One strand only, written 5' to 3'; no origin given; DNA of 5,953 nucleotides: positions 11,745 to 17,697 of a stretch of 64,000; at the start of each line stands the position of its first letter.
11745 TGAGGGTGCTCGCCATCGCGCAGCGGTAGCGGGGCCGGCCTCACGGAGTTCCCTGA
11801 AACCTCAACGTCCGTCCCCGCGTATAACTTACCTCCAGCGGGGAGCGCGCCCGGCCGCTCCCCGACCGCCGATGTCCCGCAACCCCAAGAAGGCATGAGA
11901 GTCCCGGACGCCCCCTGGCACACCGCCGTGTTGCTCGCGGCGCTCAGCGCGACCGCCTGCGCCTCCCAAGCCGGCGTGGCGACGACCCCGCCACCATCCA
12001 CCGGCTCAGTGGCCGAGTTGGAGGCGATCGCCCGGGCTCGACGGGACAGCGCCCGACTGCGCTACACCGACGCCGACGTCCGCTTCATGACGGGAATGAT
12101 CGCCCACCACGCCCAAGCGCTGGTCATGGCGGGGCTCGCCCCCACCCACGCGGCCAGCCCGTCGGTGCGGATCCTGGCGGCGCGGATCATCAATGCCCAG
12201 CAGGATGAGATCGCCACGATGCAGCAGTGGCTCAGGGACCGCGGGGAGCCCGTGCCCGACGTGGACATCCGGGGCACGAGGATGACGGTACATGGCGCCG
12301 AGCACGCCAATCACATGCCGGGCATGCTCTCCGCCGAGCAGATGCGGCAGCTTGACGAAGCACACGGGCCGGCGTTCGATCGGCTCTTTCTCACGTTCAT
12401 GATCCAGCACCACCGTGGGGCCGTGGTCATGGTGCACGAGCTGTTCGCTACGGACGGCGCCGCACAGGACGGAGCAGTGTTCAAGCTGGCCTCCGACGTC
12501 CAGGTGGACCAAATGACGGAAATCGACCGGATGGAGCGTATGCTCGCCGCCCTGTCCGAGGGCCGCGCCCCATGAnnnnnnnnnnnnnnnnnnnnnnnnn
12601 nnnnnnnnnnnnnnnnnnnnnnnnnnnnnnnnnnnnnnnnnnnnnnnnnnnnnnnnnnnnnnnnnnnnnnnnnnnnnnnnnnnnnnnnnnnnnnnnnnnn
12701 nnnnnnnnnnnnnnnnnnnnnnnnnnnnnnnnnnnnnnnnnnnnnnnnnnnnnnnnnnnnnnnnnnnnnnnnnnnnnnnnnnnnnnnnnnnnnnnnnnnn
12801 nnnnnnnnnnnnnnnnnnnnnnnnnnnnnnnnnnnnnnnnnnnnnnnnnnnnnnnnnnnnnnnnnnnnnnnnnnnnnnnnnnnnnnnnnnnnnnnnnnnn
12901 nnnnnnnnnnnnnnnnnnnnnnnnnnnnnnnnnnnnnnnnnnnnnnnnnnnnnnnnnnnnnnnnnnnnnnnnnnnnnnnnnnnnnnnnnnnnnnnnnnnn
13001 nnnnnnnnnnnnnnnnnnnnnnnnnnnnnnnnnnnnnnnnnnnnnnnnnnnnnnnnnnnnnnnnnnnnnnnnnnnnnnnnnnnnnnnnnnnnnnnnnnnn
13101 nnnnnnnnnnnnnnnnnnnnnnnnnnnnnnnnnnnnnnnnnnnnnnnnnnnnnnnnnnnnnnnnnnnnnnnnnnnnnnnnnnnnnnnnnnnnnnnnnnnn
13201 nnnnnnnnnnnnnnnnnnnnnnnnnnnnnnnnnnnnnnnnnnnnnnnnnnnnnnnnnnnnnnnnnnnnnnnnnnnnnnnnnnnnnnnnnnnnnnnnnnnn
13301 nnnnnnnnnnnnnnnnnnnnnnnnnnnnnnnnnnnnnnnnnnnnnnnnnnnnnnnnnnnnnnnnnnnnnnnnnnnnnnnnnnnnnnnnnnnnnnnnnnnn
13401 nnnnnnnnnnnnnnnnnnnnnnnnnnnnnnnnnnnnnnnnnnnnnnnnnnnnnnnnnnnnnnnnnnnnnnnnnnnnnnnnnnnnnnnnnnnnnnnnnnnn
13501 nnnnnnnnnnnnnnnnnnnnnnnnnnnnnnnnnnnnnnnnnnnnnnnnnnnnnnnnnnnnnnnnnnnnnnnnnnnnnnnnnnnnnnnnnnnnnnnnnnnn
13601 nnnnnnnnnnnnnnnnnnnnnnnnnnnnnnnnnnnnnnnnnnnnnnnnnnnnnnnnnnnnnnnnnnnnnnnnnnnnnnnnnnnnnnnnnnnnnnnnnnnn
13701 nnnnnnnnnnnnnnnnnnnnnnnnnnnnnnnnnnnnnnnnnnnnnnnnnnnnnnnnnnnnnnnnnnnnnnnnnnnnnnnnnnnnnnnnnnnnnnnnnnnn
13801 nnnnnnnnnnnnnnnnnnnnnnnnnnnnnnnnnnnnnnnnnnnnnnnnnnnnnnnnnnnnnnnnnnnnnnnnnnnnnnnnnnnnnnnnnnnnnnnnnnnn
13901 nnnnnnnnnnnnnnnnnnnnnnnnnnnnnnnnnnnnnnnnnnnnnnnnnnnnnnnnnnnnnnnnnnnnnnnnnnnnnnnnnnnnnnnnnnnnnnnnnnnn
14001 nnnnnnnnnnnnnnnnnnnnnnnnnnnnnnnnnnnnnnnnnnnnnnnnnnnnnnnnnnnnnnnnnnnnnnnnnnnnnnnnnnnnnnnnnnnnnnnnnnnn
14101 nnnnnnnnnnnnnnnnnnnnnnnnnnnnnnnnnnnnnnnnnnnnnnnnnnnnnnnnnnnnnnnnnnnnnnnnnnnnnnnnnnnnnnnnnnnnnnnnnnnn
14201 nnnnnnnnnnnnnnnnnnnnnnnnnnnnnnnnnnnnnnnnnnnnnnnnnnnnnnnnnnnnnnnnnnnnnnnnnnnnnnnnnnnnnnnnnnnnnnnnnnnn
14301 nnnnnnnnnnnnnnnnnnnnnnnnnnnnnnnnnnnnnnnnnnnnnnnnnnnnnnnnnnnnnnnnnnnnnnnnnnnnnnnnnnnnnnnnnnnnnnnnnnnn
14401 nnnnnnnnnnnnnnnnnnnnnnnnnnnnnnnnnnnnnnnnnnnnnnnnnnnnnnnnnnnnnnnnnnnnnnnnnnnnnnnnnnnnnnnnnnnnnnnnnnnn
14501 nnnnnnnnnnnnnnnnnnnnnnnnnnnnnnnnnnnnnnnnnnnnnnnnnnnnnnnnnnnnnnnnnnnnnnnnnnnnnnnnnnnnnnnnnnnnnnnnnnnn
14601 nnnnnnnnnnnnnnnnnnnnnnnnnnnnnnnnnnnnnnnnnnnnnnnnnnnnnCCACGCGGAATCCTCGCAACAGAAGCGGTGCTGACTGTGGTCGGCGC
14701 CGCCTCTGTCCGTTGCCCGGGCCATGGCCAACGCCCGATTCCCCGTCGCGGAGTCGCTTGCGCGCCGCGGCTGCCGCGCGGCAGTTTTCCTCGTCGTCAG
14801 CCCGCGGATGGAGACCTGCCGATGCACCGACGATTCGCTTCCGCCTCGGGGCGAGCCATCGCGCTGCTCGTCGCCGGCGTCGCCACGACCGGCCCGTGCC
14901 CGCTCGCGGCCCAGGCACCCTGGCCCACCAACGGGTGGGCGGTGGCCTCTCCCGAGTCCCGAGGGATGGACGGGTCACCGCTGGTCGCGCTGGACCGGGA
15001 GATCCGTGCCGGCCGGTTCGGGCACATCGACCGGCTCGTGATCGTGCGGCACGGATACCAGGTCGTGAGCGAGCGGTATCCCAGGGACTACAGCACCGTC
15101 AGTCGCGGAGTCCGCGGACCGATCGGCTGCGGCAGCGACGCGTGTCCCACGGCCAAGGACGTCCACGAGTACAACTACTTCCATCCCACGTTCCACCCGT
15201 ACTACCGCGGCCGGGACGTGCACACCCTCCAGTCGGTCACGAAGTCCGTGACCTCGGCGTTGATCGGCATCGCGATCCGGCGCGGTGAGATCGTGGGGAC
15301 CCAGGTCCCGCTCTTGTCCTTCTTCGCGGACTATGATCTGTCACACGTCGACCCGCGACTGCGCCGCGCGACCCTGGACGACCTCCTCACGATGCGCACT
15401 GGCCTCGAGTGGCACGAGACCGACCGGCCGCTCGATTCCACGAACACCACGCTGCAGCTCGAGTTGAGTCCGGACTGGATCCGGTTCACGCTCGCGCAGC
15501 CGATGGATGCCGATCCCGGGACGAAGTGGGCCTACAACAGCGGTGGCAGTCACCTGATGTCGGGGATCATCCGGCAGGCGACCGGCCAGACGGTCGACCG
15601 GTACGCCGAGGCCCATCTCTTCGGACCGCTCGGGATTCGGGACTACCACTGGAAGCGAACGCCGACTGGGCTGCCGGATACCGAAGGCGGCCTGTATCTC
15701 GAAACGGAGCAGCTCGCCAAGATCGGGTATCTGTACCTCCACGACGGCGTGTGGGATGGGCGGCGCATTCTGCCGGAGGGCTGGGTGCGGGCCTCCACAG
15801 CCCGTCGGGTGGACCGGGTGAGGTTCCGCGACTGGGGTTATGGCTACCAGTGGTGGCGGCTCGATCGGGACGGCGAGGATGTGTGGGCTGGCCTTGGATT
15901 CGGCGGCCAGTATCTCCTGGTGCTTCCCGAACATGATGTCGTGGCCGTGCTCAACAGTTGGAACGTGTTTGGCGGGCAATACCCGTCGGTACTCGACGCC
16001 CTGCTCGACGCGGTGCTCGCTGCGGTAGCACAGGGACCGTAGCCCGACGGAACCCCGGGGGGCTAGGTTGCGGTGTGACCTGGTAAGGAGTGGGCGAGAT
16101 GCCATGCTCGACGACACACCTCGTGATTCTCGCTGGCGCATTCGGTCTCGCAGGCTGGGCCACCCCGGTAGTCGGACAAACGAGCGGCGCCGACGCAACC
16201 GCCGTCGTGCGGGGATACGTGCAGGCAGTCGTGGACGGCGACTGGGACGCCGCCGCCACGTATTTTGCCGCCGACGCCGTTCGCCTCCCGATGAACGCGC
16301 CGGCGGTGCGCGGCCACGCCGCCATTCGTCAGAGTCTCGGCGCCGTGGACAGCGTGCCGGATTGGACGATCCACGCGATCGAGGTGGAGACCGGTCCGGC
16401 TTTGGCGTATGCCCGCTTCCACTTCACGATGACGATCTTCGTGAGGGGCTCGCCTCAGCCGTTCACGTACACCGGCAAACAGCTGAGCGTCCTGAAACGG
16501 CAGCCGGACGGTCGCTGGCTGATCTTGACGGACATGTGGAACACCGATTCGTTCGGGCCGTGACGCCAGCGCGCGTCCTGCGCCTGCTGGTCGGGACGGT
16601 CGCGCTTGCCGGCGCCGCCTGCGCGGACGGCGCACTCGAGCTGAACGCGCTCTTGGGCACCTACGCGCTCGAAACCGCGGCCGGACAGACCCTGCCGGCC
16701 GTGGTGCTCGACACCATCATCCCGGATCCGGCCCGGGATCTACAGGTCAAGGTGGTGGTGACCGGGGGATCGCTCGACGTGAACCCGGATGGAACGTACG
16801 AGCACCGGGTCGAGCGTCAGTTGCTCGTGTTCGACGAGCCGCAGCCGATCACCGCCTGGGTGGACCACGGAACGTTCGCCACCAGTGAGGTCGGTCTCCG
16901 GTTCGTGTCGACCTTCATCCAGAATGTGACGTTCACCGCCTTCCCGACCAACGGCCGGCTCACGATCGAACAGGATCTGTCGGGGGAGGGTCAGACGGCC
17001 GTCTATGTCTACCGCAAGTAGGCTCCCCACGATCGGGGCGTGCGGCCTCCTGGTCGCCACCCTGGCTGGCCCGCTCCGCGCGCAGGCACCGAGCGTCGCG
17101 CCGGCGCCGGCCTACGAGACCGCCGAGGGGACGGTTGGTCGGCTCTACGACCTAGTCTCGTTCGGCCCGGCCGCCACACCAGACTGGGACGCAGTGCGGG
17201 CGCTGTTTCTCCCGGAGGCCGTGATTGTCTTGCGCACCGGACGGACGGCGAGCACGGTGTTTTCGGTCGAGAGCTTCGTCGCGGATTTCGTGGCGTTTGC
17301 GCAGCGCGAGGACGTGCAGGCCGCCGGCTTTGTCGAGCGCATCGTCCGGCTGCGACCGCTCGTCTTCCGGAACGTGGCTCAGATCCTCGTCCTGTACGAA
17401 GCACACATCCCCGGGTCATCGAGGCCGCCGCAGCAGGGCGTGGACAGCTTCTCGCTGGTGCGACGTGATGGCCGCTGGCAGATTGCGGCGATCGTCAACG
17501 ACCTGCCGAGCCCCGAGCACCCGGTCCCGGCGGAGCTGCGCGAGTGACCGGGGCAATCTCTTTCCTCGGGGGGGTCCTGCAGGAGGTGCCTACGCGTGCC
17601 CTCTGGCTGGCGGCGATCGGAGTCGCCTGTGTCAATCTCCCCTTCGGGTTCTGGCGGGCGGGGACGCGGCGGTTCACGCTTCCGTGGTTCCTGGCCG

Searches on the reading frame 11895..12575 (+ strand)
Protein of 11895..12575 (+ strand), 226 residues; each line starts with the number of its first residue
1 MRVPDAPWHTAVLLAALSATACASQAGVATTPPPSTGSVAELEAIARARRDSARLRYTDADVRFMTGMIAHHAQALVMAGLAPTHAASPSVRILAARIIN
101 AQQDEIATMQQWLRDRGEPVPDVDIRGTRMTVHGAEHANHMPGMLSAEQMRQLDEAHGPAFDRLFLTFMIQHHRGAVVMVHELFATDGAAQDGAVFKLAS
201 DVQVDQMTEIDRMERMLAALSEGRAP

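Call 22: search_protein_families(library=pfam, proteins=[window:11895-12575:+], max_evalue=0.001)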
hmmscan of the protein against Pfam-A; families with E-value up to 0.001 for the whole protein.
window:11895-12575:+ (226 aa): 2 families
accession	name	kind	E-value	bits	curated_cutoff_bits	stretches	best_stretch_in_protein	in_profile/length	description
PF03713.19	DUF305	-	2.2e-42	145.1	27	1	61-217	1-151/151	Domain of unknown function (DUF305)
PF13628.12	DUF4142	-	7.3e-08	33.2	27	1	61-198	3-120/138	Domain of unknown function (DUF4142)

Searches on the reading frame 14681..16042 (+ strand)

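Call 23: search_protein_families(library=pfam, proteins=[window:14681-16042:+], max_evalue=0.001)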
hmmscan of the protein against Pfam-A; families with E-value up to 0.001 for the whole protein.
window:14681-16042:+ (453 aa): 1 family
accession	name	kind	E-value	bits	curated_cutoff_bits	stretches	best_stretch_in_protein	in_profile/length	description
PF00144.29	Beta-lactamase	-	7.2e-28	98.1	27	1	176-425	45-307/329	Beta-lactamase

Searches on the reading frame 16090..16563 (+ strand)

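Call 23: search_protein_families(library=pfam, proteins=[window:16090-16563:+], max_evalue=0.001)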
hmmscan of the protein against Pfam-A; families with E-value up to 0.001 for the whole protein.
window:16090-16563:+ (157 aa): 3 families
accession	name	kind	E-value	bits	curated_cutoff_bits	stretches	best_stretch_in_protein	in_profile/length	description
PF14534.12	DUF4440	-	9.9e-13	48.9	25.2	1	38-145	3-107/107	Domain of unknown function (DUF4440)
PF12680.13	SnoaL_2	-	1.1e-10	42.5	27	1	40-142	1-98/102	SnoaL-like domain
PF13577.12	SnoaL_4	-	1.3e-05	25.7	24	1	37-145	10-122/126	SnoaL-like domain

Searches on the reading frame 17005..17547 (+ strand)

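Call 23: search_protein_families(library=pfam, proteins=[window:17005-17547:+], max_evalue=0.001)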
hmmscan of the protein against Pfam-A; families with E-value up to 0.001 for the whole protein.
window:17005-17547:+ (180 aa): 1 family
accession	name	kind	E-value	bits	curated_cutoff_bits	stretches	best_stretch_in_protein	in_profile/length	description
PF14534.12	DUF4440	-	7.4e-05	23.6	25.2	1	57-160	13-107/107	Domain of unknown function (DUF4440)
